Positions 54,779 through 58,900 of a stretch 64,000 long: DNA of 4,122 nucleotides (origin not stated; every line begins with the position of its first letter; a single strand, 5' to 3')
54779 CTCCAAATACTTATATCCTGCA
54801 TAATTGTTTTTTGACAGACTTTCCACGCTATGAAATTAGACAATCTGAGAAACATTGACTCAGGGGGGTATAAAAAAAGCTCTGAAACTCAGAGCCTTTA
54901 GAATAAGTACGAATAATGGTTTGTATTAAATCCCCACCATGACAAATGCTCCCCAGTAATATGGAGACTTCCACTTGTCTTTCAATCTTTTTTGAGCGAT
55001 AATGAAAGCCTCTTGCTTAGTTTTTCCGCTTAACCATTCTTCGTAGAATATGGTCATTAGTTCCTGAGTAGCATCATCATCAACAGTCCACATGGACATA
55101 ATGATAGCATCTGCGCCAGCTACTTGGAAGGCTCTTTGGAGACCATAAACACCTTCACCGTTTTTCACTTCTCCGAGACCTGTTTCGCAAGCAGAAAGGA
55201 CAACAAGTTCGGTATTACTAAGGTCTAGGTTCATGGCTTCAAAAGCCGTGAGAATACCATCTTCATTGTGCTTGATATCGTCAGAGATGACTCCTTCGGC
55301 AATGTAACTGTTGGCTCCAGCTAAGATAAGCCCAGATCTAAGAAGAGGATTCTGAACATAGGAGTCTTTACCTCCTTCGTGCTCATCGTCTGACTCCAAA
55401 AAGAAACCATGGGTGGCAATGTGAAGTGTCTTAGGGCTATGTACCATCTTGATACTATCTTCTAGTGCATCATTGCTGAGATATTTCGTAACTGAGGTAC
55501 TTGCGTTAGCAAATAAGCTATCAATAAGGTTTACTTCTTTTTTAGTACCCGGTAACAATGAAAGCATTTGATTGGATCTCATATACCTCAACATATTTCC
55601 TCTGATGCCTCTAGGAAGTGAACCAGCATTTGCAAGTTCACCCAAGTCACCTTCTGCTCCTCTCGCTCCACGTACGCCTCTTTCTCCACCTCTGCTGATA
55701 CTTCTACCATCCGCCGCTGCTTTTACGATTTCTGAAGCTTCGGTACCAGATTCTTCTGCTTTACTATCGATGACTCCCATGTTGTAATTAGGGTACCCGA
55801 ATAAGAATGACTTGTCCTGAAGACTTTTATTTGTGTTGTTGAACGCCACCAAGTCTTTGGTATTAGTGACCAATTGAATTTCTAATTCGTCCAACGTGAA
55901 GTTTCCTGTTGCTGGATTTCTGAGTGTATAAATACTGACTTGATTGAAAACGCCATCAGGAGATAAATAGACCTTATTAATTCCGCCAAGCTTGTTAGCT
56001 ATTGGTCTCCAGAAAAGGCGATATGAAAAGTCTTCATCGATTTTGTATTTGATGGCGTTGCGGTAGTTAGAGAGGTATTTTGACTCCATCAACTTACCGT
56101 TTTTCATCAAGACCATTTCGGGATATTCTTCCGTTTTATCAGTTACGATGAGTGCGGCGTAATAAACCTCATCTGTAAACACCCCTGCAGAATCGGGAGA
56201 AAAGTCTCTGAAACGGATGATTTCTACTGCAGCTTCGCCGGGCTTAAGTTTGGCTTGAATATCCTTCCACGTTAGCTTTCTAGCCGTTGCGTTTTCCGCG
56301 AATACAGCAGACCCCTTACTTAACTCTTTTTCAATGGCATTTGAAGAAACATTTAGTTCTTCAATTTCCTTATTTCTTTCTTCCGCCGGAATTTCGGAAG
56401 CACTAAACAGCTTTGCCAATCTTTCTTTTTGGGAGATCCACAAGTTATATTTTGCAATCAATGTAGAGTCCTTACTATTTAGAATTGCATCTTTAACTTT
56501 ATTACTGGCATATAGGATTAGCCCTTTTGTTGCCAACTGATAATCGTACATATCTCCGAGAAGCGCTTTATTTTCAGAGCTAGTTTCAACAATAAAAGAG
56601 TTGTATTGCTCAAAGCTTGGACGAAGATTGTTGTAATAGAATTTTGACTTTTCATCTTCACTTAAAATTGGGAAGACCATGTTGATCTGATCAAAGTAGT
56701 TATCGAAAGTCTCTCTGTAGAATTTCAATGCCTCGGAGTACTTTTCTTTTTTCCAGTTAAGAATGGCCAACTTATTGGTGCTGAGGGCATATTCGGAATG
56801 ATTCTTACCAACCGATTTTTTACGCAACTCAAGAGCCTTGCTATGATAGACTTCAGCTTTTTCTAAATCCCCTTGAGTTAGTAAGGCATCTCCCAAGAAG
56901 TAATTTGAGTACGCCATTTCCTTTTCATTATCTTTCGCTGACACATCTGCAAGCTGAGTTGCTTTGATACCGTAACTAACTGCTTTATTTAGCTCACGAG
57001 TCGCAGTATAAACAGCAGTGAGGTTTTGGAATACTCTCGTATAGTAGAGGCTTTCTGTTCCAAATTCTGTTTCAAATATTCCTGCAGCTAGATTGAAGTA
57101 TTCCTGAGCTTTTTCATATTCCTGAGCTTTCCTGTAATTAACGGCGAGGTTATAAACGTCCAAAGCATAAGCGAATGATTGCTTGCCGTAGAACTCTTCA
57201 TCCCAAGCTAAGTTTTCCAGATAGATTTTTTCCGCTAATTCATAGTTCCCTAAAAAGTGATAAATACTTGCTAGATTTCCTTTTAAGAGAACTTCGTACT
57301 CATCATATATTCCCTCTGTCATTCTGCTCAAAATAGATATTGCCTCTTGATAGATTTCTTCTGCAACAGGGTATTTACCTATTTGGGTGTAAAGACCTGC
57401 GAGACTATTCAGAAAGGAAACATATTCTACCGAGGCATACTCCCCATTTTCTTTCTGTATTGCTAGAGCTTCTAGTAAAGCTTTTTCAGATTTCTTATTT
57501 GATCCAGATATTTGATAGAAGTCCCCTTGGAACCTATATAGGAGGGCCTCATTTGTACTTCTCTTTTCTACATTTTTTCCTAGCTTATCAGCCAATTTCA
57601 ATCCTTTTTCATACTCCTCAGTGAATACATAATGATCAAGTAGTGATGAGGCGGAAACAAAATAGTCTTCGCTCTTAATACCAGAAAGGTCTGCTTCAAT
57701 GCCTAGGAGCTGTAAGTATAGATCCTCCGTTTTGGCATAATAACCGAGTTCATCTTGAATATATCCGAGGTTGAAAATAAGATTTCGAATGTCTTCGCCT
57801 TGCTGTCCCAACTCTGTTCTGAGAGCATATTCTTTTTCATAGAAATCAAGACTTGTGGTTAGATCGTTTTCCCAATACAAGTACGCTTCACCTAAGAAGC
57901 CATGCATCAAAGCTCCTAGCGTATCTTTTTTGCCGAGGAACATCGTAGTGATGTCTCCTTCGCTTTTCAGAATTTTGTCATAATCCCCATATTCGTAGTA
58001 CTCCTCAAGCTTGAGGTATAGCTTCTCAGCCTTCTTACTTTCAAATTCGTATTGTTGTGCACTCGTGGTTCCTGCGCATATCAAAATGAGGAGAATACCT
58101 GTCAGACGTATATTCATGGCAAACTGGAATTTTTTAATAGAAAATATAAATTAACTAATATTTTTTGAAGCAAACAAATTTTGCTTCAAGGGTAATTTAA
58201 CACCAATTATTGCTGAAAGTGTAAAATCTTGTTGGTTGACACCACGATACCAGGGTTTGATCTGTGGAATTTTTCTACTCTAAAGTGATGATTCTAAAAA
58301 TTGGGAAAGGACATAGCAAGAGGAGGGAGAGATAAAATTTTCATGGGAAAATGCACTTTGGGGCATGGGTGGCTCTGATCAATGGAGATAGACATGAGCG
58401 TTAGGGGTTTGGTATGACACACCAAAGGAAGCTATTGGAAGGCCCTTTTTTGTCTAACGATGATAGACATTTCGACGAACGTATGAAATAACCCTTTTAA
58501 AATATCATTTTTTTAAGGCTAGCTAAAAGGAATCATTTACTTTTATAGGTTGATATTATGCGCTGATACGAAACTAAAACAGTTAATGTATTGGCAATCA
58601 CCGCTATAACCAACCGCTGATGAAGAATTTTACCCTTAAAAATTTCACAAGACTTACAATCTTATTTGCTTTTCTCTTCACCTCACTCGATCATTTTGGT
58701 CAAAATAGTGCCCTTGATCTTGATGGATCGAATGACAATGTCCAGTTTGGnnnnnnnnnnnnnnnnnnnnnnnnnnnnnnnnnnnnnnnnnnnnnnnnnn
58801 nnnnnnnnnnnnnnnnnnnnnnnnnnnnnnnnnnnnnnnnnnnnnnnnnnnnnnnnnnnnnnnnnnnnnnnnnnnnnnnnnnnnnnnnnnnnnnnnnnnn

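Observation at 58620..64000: Giant open-ended surface-protein gene that the ORF track omits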

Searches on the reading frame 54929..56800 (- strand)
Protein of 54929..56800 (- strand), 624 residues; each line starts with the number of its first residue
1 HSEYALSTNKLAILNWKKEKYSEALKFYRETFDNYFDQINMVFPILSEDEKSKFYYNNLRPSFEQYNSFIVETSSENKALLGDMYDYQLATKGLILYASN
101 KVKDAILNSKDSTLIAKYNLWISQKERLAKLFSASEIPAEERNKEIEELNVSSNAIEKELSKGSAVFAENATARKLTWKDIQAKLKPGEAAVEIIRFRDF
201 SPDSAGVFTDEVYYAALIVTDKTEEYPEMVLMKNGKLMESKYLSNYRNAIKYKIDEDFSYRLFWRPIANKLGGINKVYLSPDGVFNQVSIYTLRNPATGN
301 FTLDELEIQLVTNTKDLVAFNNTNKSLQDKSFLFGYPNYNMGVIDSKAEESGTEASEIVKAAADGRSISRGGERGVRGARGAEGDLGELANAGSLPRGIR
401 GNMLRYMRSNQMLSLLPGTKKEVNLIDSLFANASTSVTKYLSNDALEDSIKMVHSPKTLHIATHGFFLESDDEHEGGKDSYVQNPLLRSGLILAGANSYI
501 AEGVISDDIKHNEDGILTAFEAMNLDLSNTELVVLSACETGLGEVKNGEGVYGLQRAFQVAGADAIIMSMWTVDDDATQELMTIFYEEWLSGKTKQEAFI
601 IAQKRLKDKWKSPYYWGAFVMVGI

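Call 54: find_homologous_proteins(query=window:54929-56800:-, max_evalue=1e-30)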
Query window:54929-56800:- (624 aa): 2246 proteins with E <= 1e-30 among 8000 candidates; the best 120 are listed.
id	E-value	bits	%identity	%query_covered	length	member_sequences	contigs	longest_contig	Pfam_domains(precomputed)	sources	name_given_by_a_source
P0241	0.0e+0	1384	100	100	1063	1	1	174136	PF17874.8,PF13424.13,PF13176.13,PF24885.2,PF12770.13,PF13181.13,PF07719.24,PF13374.13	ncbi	-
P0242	0.0e+0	1189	84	100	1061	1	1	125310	PF17874.8,PF00515.35,PF13424.13,PF13176.13,PF24885.2,PF12770.13,PF13181.13,PF07719.24,PF13374.13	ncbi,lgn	-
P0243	0.0e+0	1179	84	100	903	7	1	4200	PF17874.8,PF00515.35,PF13424.13,PF13176.13,PF24885.2,PF12770.13,PF13181.13,PF07719.24,PF13374.13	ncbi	ncbi:MAG: CHAT domain-containing protein, partial [Flavobacteriaceae bacterium]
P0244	0.0e+0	1162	83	100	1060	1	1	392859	PF17874.8,PF00515.35,PF13424.13,PF13176.13,PF24885.2,PF12770.13,PF13181.13,PF07719.24,PF13374.13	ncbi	ncbi:MAG: CHAT domain-containing protein [Cyclobacteriaceae bacterium]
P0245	0.0e+0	1103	79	100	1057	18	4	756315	PF17874.8,PF00515.35,PF13424.13,PF13176.13,PF24885.2,PF12770.13,PF13374.13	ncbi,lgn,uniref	ncbi:MAG: CHAT domain-containing tetratricopeptide repeat protein [Marinoscillum sp.]|uniref:CHAT do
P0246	0.0e+0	1055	75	100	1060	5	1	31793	PF17874.8,PF00515.35,PF13424.13,PF13176.13,PF24885.2,PF12770.13,PF13181.13,PF07719.24,PF13374.13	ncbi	-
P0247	0.0e+0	1053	76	100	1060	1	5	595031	PF14559.13,PF17874.8,PF00515.35,PF13424.13,PF13176.13,PF24885.2,PF13432.13,PF13428.13,PF12770.13,PF07719.24,PF13374.13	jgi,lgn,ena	-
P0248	0.0e+0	1052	76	100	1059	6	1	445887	PF17874.8,PF00515.35,PF13424.13,PF13176.13,PF24885.2,PF13428.13,PF12770.13,PF13181.13,PF07719.24,PF13374.13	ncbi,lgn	ncbi:MAG: CHAT domain-containing tetratricopeptide repeat protein [Marinoscillum sp.]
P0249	0.0e+0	1051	75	99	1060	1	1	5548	PF17874.8,PF00515.35,PF13424.13,PF13176.13,PF24885.2,PF13428.13,PF12770.13,PF13181.13,PF07719.24,PF13374.13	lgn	-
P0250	0.0e+0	1047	74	100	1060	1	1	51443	PF14559.13,PF17874.8,PF00515.35,PF13424.13,PF13176.13,PF24885.2,PF13432.13,PF12770.13,PF13181.13,PF07719.24,PF13374.13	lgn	-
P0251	0.0e+0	1041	75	100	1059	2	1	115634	PF17874.8,PF00515.35,PF13424.13,PF13176.13,PF24885.2,PF13428.13,PF12770.13,PF13181.13,PF07719.24,PF13374.13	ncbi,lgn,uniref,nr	ncbi:CHAT domain-containing protein [Marinoscillum furvescens]|uniref:Tetratricopeptide repeat prote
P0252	0.0e+0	1041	75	100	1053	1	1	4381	PF17874.8,PF00515.35,PF13424.13,PF13176.13,PF24885.2,PF13432.13,PF12770.13,PF13181.13,PF07719.24,PF13374.13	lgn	-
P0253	0.0e+0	1034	73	100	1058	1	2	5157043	PF13176.13,PF24885.2,PF12770.13,PF13374.13,PF14559.13,PF17874.8,PF00515.35,PF12895.14,PF13424.13,PF13432.13,PF13181.13,PF07719.24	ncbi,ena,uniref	ncbi:CHAT domain-containing protein [Marinoscillum sp.]|uniref:CHAT domain-containing protein n=1 Ta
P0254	0.0e+0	1033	73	100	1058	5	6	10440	PF14559.13,PF13431.13,PF17874.8,PF00515.35,PF13424.13,PF24885.2,PF13432.13,PF12770.13,PF13181.13,PF07719.24,PF13374.13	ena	-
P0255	0.0e+0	1032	74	100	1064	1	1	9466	PF17874.8,PF00515.35,PF13424.13,PF13176.13,PF24885.2,PF13432.13,PF12770.13,PF13181.13,PF13374.13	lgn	-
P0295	1.1e-265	901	65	100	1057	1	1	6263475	PF07721.21,PF17874.8,PF00515.35,PF13424.13,PF24885.2,PF13432.13,PF12770.13,PF07719.24,PF13374.13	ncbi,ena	-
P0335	1.0e-243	829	60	100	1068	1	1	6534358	PF13176.13,PF24885.2,PF13428.13,PF12770.13,PF13374.13,PF14559.13,PF17874.8,PF00515.35,PF13424.13,PF13432.13,PF13181.13,PF07719.24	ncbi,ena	-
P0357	2.7e-239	814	61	100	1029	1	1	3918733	PF14559.13,PF17874.8,PF00515.35,PF13424.13,PF13176.13,PF24885.2,PF13432.13,PF12770.13,PF13181.13,PF07719.24,PF13374.13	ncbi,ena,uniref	ncbi:CHAT domain-containing protein [Ekhidna sp.]|uniref:CHAT domain-containing protein n=1 Tax=Ekhi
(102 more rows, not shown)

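Call 55: find_encoding_contigs(protein=P0241, flank=10000, max_places=3)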
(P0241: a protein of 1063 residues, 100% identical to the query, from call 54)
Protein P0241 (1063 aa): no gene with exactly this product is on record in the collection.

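Call 56: find_encoding_contigs(protein=P0242, flank=10000, max_places=3)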
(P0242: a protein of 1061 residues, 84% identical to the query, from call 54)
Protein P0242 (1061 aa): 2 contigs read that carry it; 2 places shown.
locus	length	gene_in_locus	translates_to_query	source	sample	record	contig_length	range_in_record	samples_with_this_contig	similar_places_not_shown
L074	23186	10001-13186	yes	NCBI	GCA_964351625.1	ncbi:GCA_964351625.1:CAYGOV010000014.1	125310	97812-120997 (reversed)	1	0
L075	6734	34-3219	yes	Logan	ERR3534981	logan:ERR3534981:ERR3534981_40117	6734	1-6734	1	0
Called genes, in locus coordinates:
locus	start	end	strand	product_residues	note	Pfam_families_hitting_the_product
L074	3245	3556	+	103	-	-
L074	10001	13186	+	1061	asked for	PF24885:TPR_NPHP3 (faint), PF13176:TPR_7 (faint), PF13181:TPR_8 (faint), PF13374:TPR_10 (faint), PF13424:TPR_12 (weak), PF17874:TPR_MalT (weak), PF13424:TPR_12, PF12770:CHAT, +2 more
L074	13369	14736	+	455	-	PF13589:HATPase_c_3 (faint), PF00512:HisKA (weak), PF02518:HATPase_c, PF14501:HATPase_c_5 (weak)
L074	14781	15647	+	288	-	PF01738:DLH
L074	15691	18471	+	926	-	PF02739:5_3_exonuc_N, PF01367:5_3_exonuc, PF01612:DNA_pol_A_exo1, PF22619:DNA_polI_exo1, PF00476:DNA_pol_A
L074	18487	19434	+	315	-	PF00291:PALP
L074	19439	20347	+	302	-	PF00781:DAGK_cat, PF19279:YegS_C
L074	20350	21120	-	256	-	PF01790:LGT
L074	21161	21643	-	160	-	-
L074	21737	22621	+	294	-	PF00753:Lactamase_B, PF23023:Anti-Pycsar_Apyc1 (faint)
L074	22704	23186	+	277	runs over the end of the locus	PF00582:Usp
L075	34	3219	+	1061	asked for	PF24885:TPR_NPHP3 (faint), PF13176:TPR_7 (faint), PF13181:TPR_8 (faint), PF13374:TPR_10 (faint), PF13424:TPR_12 (weak), PF17874:TPR_MalT (weak), PF13424:TPR_12, PF12770:CHAT, +2 more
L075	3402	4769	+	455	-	PF13589:HATPase_c_3 (faint), PF00512:HisKA (weak), PF02518:HATPase_c, PF14501:HATPase_c_5 (weak)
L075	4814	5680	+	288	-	PF01738:DLH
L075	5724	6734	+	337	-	?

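Call 58: find_encoding_contigs(protein=P0244, flank=10000, max_places=1)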
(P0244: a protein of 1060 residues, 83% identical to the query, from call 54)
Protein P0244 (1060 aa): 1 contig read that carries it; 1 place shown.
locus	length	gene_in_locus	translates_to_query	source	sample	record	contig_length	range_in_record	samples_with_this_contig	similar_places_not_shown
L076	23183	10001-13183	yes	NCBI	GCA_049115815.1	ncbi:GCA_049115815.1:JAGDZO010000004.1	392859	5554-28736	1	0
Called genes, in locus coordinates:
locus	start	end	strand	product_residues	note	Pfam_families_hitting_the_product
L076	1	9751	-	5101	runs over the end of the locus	PF13385:Laminin_G_3, PF19078:Big_12, PF13385:Laminin_G_3, PF19078:Big_12, PF13385:Laminin_G_3, PF19078:Big_12, PF13517:FG-GAP_3 (weak), PF22544:HYDIN_VesB_CFA65-like_Ig (weak), +3 more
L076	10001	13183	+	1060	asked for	PF00515:TPR_1 (faint), PF07719:TPR_2 (faint), PF13181:TPR_8 (faint), PF13176:TPR_7 (faint), PF24885:TPR_NPHP3 (faint), PF17874:TPR_MalT (faint), PF13424:TPR_12, PF12770:CHAT, +1 more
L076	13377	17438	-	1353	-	PF05345:He_PIG, PF17892:Cadherin_5 (weak), PF17963:Big_9 (weak), PF05345:He_PIG, PF17892:Cadherin_5 (weak), PF17963:Big_9 (weak), PF18962:Por_Secre_tail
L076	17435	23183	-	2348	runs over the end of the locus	PF13385:Laminin_G_3, PF18962:Por_Secre_tail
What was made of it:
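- >=5,101 aa (L076, call 58)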

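Call 59: find_encoding_contigs(protein=P0253, flank=10000, max_places=1)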
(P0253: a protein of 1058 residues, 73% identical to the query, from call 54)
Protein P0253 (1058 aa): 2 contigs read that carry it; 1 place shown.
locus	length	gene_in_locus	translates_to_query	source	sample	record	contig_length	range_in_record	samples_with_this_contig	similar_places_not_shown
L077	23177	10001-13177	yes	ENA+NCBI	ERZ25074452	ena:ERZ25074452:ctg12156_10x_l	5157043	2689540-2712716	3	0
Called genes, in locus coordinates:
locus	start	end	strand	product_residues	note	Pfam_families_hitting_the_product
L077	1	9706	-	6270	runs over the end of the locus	PF13385:Laminin_G_3, PF13517:FG-GAP_3, PF13385:Laminin_G_3, PF13385:Laminin_G_3, PF19077:Big_13, PF13385:Laminin_G_3, PF19077:Big_13, PF13855:LRR_8, +11 more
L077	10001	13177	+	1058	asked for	PF13432:TPR_16 (faint), PF24885:TPR_NPHP3 (faint), PF13176:TPR_7 (faint), PF00515:TPR_1 (faint), PF13424:TPR_12, PF17874:TPR_MalT (weak), PF13424:TPR_12, PF12770:CHAT, +5 more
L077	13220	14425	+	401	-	PF05572:Peptidase_M43, PF18962:Por_Secre_tail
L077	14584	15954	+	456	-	PF00512:HisKA (weak), PF02518:HATPase_c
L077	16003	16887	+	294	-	PF01738:DLH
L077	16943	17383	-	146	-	-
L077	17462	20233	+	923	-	PF02739:5_3_exonuc_N, PF01367:5_3_exonuc, PF01612:DNA_pol_A_exo1, PF22619:DNA_polI_exo1, PF00476:DNA_pol_A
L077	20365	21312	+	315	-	PF00291:PALP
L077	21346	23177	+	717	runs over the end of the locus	PF26549:Tricorn_N (faint), PF00930:DPPIV_N, PF02129:Peptidase_S15, PF20434:BD-FAE (faint), PF01738:DLH (weak), PF12146:Hydrolase_4 (faint), PF00326:Peptidase_S9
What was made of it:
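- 6,270 aa (L077, call 59)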

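Call 60: find_encoding_contigs(protein=P0251, flank=10000, max_places=1)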
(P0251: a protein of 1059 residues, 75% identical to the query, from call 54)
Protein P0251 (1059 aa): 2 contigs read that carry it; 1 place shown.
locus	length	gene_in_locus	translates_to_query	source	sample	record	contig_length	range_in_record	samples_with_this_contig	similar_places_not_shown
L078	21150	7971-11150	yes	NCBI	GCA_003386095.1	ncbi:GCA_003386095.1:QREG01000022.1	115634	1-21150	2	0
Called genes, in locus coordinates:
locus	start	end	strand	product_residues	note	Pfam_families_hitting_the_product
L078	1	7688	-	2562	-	PF13517:FG-GAP_3 (weak), PF19077:Big_13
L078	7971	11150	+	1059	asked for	PF13176:TPR_7 (faint), PF13181:TPR_8 (faint), PF13424:TPR_12, PF17874:TPR_MalT, PF13424:TPR_12, PF00515:TPR_1 (weak), PF07719:TPR_2 (weak), PF12770:CHAT, +3 more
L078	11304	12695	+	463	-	PF02518:HATPase_c, PF14501:HATPase_c_5 (weak), PF13589:HATPase_c_3 (weak)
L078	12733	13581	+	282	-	PF01738:DLH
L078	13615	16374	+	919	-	PF02739:5_3_exonuc_N, PF01367:5_3_exonuc, PF01612:DNA_pol_A_exo1, PF22619:DNA_polI_exo1, PF00476:DNA_pol_A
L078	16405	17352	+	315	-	PF00291:PALP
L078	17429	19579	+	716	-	PF00930:DPPIV_N, PF07676:PD40 (faint), PF26549:Tricorn_N (weak), PF02129:Peptidase_S15, PF20434:BD-FAE (faint), PF01738:DLH (weak), PF00326:Peptidase_S9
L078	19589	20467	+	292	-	PF00781:DAGK_cat, PF19279:YegS_C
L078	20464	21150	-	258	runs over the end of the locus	PF01790:LGT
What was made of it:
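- >=2,562 aa (L078, call 60)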

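Call 73: list_cluster_members(proteins=[P0241])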
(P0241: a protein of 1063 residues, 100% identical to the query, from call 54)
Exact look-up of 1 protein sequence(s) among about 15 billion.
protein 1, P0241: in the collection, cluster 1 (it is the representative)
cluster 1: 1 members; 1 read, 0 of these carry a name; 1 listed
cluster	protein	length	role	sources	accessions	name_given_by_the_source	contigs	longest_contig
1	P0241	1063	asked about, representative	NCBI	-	-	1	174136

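Call 74: find_encoding_contigs(protein=P0357, flank=10000, max_places=1)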
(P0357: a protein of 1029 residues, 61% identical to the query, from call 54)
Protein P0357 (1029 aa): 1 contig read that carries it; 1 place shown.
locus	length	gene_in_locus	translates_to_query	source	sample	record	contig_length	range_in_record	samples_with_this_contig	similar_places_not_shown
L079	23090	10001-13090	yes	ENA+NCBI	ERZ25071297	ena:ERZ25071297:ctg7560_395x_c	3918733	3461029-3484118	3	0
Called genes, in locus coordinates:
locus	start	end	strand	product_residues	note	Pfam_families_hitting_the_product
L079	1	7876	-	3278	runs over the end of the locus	PF00041:fn3 (faint), PF13385:Laminin_G_3, PF03382:DUF285, PF03382:DUF285, PF13385:Laminin_G_3, PF02210:Laminin_G_2 (weak), PF13385:Laminin_G_3, PF18962:Por_Secre_tail, +2 more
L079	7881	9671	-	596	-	PF07953:Toxin_R_bind_N (faint), PF13385:Laminin_G_3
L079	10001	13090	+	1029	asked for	PF24885:TPR_NPHP3 (faint), PF13424:TPR_12 (weak), PF13432:TPR_16 (faint), PF17874:TPR_MalT (weak), PF13424:TPR_12, PF13374:TPR_10 (weak), PF13424:TPR_12 (weak), PF12770:CHAT, +5 more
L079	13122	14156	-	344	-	-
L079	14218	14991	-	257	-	PF20113:DUF6503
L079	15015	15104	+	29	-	-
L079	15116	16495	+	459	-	PF25852:DUF6242_C (faint)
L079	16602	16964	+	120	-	PF03551:PadR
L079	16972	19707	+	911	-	PF12704:MacB_PCD, PF02687:FtsX, PF12704:MacB_PCD, PF02687:FtsX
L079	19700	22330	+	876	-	PF12704:MacB_PCD, PF02687:FtsX, PF12704:MacB_PCD (weak), PF02687:FtsX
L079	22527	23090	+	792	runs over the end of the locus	PF12704:MacB_PCD, PF02687:FtsX, PF12704:MacB_PCD, PF02687:FtsX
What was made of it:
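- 596 + 3,278 aa with LamG, DUF285 and Por_Secre_tail (L079, Ekhidna, call 74)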

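Call 75: find_encoding_contigs(protein=P0295, flank=10000, max_places=1)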
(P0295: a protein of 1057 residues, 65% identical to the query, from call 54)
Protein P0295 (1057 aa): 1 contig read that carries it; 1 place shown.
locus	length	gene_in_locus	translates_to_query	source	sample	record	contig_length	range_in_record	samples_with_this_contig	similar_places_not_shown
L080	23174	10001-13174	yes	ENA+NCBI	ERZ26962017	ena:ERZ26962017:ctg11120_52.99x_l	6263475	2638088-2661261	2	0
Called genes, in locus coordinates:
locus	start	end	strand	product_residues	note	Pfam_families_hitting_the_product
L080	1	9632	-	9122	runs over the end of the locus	-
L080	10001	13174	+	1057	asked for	PF07719:TPR_2 (faint), PF24885:TPR_NPHP3 (faint), PF17874:TPR_MalT, PF13424:TPR_12, PF17874:TPR_MalT (weak), PF13374:TPR_10 (weak), PF13424:TPR_12, PF12770:CHAT, +3 more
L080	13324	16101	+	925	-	PF02739:5_3_exonuc_N, PF01367:5_3_exonuc, PF01612:DNA_pol_A_exo1, PF22619:DNA_polI_exo1, PF00476:DNA_pol_A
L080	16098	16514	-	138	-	PF09345:SiaC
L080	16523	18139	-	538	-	PF07228:SpoIIE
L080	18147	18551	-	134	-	-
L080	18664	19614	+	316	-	PF00291:PALP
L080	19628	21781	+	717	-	PF00930:DPPIV_N, PF26549:Tricorn_N (faint), PF02129:Peptidase_S15, PF20434:BD-FAE (faint), PF00561:Abhydrolase_1 (weak), PF01738:DLH (weak), PF12697:Abhydrolase_6 (faint), PF00326:Peptidase_S9, +1 more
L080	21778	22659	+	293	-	PF00781:DAGK_cat, PF19279:YegS_C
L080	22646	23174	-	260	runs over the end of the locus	PF01790:LGT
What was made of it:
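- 9,122 aa (L080, call 75)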

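Call 76: find_encoding_contigs(protein=P0335, flank=10000, max_places=1)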
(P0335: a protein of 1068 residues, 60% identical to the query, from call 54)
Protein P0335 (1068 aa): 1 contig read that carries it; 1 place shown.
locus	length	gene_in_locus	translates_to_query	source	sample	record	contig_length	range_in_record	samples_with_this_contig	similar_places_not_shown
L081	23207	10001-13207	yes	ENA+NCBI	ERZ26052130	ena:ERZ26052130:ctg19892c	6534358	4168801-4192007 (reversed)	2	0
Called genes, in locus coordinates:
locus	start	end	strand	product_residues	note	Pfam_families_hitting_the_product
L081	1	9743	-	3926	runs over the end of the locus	PF00054:Laminin_G_1 (faint), PF13385:Laminin_G_3, PF13385:Laminin_G_3, PF02210:Laminin_G_2 (weak), PF13385:Laminin_G_3, PF13927:Ig_3 (weak), PF13620:CarboxypepD_reg (weak), PF18962:Por_Secre_tail, +5 more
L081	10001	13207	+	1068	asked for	PF07719:TPR_2 (faint), PF13428:TPR_14 (faint), PF00515:TPR_1 (faint), PF13176:TPR_7 (faint), PF13424:TPR_12, PF24885:TPR_NPHP3, PF13424:TPR_12, PF12770:CHAT, +5 more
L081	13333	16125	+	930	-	PF02739:5_3_exonuc_N, PF01367:5_3_exonuc, PF01612:DNA_pol_A_exo1, PF22619:DNA_polI_exo1, PF00476:DNA_pol_A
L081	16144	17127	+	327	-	PF00291:PALP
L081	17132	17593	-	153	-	-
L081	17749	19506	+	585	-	-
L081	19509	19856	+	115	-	PF11009:BrxC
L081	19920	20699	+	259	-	-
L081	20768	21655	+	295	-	PF16881:LIAS_N, PF04055:Radical_SAM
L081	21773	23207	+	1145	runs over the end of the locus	PF13583:Reprolysin_4, PF13688:Reprolysin_5, PF13574:Reprolysin_2, PF13582:Reprolysin_3, PF01483:P_proprotein, PF18962:Por_Secre_tail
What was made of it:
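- On T9SS cargo (type A): The CTD is on record in positional orthologs L079 and L081 (calls 74, 76).
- On SprB-like gliding adhesin: The positional orthologs with a C-terminal domain on record carry type A, not type B (calls 74, 76).
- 3,926 aa with LamG and Por_Secre_tail (L081, call 76) The two positional orthologs whose C-terminal domain is on record carry the type A Por_Secre_tail, not type B (calls 74, 76). None appears in the displayed part of the Pfam listings of the positional orthologs, each of which hides some entries (calls 58-60, 74, 76).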

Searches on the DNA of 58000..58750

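Call 89: search_rna_families(source=window, start=58000, end=58750, threshold=evalue, max_evalue=1)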
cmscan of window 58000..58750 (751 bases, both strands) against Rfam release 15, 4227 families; matches with E-value up to 1: 1.
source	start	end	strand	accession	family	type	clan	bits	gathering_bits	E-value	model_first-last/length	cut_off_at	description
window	58620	58686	-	RF01280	snoR14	Gene; snRNA; snoRNA; CD-box;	CL00076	18.6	40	0.89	1-84/84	no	Small nucleolar RNA snoR14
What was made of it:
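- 58118..58619 (.): 502-nt divergent intergenic region shared with the CHAT gene. About 45 nt next to the CHAT ATG (~58128-58180) are conserved in five related genomes. Inverted repeat at 58167-58174 / 58180-58187. No Rfam family (call 89).
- Tried and rejected: Rfam gave only a chance-level snoRNA hit (call 89).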
